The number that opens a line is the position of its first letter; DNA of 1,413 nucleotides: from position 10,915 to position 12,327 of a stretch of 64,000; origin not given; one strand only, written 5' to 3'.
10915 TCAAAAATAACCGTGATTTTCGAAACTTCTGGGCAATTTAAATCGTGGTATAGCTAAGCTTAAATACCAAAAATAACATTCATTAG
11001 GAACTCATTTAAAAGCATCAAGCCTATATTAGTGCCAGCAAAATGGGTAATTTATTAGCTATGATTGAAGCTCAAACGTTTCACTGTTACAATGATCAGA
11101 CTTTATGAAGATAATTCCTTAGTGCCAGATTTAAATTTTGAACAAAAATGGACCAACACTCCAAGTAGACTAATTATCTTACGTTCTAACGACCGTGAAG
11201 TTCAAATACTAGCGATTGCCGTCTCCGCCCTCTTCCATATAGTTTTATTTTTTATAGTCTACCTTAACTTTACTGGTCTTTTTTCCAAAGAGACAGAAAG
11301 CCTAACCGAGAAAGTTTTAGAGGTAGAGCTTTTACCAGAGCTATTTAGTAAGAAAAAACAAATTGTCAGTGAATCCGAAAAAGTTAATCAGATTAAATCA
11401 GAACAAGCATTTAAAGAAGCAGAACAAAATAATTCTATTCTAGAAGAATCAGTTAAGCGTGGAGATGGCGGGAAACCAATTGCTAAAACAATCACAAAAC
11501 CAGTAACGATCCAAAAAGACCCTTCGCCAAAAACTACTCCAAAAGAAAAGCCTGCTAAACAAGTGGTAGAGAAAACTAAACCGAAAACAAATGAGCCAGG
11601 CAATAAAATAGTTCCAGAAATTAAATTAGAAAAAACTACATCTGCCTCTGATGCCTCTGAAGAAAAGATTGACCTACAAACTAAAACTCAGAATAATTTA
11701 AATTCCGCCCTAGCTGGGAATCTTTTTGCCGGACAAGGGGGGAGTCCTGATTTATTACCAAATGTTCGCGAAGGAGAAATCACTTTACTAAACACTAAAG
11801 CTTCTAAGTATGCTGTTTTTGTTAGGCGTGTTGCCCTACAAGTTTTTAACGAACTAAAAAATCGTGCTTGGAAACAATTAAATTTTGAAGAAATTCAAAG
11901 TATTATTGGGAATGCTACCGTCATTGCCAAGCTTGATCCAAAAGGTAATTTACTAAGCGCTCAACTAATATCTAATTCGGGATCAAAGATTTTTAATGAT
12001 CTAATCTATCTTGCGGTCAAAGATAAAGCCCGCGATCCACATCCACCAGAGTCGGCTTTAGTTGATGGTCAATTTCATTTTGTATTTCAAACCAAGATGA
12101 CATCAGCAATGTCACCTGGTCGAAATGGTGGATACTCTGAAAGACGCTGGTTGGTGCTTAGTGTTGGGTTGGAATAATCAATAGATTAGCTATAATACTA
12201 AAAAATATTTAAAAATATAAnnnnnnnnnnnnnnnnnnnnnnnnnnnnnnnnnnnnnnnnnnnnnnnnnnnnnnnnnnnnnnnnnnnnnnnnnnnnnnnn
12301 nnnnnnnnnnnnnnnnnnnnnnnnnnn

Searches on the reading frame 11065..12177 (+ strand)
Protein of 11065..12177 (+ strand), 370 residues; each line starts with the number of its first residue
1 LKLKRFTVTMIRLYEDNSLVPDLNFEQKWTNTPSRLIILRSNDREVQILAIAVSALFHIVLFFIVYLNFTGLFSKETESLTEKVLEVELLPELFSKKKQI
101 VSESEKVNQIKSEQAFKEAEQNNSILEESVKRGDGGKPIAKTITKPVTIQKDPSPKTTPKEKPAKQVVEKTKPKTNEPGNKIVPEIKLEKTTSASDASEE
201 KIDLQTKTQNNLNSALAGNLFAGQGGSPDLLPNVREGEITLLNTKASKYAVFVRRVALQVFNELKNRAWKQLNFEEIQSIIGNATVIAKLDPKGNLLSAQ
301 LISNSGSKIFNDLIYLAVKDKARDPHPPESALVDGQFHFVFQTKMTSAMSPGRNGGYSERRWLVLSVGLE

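Call 4: search_protein_families(library=pfam, proteins=[window:11065-12177:+], max_evalue=1)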
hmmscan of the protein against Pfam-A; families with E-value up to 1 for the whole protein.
window:11065-12177:+ (370 aa): 3 families
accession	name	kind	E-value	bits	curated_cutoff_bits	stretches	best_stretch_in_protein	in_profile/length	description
PF13103.11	TonB_2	-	0.00042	20.8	22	1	282-340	26-84/85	TonB C terminal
PF03544.19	TonB_C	-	0.044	14.7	24.6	1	280-331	14-65/79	Gram-negative bacterial TonB protein C-terminal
PF05997.17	Nop52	-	0.43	10.5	27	1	247-284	106-143/259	Nucleolar protein,Nop52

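Call 5: search_protein_families(library=ncbifam, proteins=[window:11065-12177:+], max_evalue=1)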
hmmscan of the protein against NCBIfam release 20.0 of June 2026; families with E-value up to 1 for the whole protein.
window:11065-12177:+ (370 aa): 1 family
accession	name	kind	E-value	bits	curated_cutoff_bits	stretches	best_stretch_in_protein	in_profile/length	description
TIGR01352.1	tonB_Cterm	subfamily_domain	0.0006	20.1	27.1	1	280-338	12-72/76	TonB family protein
